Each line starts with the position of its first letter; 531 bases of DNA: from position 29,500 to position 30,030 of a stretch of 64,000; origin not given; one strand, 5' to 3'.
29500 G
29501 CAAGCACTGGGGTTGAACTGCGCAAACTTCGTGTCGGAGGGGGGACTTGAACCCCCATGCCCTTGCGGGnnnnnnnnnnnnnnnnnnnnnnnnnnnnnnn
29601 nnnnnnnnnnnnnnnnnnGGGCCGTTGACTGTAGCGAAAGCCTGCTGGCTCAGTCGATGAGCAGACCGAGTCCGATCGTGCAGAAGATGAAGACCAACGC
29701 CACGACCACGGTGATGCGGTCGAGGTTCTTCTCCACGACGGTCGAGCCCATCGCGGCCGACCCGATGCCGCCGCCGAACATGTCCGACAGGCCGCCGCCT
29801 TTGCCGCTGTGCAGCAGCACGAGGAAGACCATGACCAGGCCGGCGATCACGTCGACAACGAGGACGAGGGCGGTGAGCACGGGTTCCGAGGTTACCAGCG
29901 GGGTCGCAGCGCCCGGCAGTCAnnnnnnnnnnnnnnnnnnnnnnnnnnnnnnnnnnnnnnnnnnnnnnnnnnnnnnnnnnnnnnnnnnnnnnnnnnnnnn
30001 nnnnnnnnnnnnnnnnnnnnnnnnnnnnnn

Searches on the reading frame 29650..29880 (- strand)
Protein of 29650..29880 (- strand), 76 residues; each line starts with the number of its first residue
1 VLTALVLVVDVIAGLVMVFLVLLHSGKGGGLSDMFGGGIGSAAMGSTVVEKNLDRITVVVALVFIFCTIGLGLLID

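Call 10: search_protein_families(library=pfam, proteins=[window:29650-29880:-], max_evalue=0.01)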
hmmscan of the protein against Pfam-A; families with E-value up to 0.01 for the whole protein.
window:29650-29880:- (76 aa): 1 family
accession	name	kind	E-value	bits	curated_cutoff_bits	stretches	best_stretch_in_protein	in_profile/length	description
PF03840.19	SecG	-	1.1e-17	64.3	29.2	1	6-73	2-69/70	Preprotein translocase SecG subunit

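Call 15: find_encoding_contigs(protein=window:29650-29880:-, flank=10000, max_places=10)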
Protein window:29650-29880:- (76 aa): 20 contigs read that carry it; 10 places shown.
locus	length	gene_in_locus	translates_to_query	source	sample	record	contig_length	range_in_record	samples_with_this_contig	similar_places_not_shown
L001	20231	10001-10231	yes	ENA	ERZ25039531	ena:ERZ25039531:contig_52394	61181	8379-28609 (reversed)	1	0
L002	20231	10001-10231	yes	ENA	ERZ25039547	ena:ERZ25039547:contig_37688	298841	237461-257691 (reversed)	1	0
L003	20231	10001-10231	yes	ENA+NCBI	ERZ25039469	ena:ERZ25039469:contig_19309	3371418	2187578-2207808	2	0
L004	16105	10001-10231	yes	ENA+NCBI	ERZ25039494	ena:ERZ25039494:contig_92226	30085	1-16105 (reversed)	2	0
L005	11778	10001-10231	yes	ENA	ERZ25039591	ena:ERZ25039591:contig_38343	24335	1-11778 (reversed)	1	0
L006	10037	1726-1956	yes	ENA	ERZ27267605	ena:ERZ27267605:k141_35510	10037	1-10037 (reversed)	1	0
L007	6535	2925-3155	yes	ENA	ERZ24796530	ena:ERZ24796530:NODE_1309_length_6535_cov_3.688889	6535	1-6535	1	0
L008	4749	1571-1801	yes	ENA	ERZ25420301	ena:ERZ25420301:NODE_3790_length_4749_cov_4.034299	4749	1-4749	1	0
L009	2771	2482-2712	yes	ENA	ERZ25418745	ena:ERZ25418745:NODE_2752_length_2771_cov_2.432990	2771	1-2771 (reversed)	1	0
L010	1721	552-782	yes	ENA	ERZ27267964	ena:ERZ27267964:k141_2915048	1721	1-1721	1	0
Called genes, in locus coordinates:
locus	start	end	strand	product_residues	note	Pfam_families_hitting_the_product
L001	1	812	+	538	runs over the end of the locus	PF01209:Ubie_methyltran (faint), PF13489:Methyltransf_23, PF08241:Methyltransf_11, PF08242:Methyltransf_12, PF13649:Methyltransf_25, PF13847:Methyltransf_31, PF03668:RapZ-like_N, PF22740:PapZ_C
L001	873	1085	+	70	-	PF00044:Gp_dh_N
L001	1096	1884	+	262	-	PF00044:Gp_dh_N (weak), PF02800:Gp_dh_C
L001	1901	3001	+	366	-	PF00162:PGK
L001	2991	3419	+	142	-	PF00121:TIM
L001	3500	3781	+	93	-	PF00121:TIM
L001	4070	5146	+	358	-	PF00496:SBP_bac_5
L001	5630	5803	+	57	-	-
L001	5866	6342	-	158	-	-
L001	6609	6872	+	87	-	PF00528:BPD_transp_1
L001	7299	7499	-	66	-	-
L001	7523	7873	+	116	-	PF00528:BPD_transp_1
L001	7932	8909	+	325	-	PF00005:ABC_tran, PF13304:AAA_21, PF08352:oligo_HPY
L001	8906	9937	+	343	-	PF00005:ABC_tran, PF13304:AAA_21 (faint), PF08352:oligo_HPY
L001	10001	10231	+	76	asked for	PF03840:SecG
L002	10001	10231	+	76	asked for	PF03840:SecG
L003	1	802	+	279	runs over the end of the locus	PF03668:RapZ-like_N, PF22740:PapZ_C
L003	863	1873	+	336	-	PF00044:Gp_dh_N, PF02800:Gp_dh_C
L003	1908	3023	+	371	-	PF00162:PGK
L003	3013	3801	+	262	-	PF00121:TIM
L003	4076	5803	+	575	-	PF00496:SBP_bac_5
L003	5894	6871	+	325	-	PF19300:BPD_transp_1_N, PF00528:BPD_transp_1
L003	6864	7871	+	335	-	PF12911:OppC_N, PF00528:BPD_transp_1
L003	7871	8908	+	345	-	PF00005:ABC_tran, PF13304:AAA_21, PF08352:oligo_HPY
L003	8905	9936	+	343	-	PF00005:ABC_tran, PF13304:AAA_21 (faint), PF08352:oligo_HPY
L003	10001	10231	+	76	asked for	PF03840:SecG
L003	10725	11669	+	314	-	PF16697:Yop-YscD_cpl (weak), PF00498:FHA, PF00211:Guanylate_cyc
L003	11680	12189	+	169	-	-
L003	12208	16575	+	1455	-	PF00069:Pkinase, PF07714:PK_Tyr_Ser-Thr, PF20703:nSTAND1, PF23381:Beta-prop_IFT122_1st, PF23414:Beta-prop_EML_2, PF24814:WD40_Prp19, PF24817:WD40_WDHD1_1st, PF25173:Beta-prop_WDR3_1st, +59 more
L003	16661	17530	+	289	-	-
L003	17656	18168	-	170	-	PF00300:His_Phos_1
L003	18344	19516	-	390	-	PF04542:Sigma70_r2, PF08281:Sigma70_r4_2 (weak), PF20239:DUF6596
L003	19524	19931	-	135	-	PF03795:YCII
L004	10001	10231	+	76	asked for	PF03840:SecG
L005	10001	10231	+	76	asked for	PF03840:SecG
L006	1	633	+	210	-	?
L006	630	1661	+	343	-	PF00005:ABC_tran, PF13304:AAA_21 (faint), PF08352:oligo_HPY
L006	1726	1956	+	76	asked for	PF03840:SecG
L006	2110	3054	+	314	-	PF16697:Yop-YscD_cpl (weak), PF00498:FHA, PF00211:Guanylate_cyc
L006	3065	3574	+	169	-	-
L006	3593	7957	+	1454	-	PF00069:Pkinase, PF07714:PK_Tyr_Ser-Thr, PF20703:nSTAND1, PF23381:Beta-prop_IFT122_1st, PF23414:Beta-prop_EML_2, PF24814:WD40_Prp19, PF24817:WD40_WDHD1_1st, PF25173:Beta-prop_WDR3_1st, +56 more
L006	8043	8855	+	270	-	-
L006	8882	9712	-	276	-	PF00561:Abhydrolase_1, PF12146:Hydrolase_4 (weak), PF12697:Abhydrolase_6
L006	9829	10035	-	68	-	?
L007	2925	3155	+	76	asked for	PF03840:SecG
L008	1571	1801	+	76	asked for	PF03840:SecG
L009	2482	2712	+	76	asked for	PF03840:SecG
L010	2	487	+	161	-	?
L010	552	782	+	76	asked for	PF03840:SecG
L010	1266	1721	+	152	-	?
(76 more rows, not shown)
